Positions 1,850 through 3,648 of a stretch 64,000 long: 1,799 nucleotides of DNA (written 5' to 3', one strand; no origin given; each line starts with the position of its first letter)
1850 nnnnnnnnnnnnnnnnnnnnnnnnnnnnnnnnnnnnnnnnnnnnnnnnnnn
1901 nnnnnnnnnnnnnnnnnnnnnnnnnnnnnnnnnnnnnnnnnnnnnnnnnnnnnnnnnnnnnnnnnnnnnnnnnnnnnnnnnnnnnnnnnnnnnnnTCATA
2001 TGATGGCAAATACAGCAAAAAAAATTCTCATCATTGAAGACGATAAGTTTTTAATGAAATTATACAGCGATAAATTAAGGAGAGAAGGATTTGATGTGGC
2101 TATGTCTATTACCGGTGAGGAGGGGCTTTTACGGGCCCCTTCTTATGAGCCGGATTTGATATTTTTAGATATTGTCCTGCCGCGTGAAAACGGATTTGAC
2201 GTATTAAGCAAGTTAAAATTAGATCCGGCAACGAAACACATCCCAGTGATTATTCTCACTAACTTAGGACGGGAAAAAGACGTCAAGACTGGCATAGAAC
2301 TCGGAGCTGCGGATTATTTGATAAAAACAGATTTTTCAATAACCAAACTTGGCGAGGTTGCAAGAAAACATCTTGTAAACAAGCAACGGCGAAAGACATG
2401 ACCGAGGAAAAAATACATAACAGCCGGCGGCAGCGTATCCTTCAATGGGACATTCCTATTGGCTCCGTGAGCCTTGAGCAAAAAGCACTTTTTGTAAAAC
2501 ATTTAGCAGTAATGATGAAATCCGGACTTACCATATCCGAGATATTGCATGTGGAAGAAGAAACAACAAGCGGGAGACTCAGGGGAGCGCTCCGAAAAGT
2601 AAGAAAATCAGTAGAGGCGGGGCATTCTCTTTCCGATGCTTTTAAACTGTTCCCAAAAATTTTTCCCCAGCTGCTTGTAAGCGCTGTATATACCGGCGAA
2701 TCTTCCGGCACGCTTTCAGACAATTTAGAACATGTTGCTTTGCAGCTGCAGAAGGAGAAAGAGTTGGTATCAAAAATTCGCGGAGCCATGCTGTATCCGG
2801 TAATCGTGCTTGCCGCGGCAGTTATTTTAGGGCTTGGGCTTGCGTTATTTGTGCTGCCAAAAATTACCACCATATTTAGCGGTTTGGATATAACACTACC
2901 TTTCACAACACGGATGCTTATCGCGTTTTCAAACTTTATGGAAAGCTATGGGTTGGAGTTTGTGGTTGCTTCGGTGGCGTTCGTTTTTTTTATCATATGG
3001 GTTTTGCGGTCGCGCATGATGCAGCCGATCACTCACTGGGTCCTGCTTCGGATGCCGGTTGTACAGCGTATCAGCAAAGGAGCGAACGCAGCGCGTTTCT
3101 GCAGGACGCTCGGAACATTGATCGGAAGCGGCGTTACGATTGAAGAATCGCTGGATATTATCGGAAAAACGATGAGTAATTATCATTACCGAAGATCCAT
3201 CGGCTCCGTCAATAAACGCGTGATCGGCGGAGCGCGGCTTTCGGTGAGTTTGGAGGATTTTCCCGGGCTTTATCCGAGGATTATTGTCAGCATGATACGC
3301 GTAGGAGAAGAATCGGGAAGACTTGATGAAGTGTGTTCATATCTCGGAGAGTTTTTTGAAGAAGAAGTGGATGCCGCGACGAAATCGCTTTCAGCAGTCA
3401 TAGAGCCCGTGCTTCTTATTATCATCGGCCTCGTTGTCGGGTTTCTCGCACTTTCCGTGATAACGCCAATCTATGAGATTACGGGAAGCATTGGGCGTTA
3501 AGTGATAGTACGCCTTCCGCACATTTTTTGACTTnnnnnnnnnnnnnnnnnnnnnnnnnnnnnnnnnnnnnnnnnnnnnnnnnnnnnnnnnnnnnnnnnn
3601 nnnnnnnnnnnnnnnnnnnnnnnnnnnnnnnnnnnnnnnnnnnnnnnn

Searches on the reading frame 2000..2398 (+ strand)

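Call 64: search_protein_families(library=pfam, proteins=[window:2000-2398:+], max_evalue=0.0001)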
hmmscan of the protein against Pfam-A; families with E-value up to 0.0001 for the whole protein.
window:2000-2398:+ (133 aa): 1 family
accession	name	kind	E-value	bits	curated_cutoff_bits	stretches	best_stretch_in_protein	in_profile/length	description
PF00072.30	Response_reg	-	5.2e-21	75.3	30.2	1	9-110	1-100/111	Response regulator receiver domain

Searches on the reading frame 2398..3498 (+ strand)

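Call 64: search_protein_families(library=pfam, proteins=[window:2398-3498:+], max_evalue=0.0001)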
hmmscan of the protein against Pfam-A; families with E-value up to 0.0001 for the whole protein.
window:2398-3498:+ (367 aa): 1 family
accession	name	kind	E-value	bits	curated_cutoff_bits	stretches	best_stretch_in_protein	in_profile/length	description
PF00482.28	T2SSF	-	1e-54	184.2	25.2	2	234-357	1-125/125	Type II secretion system (T2SS), protein F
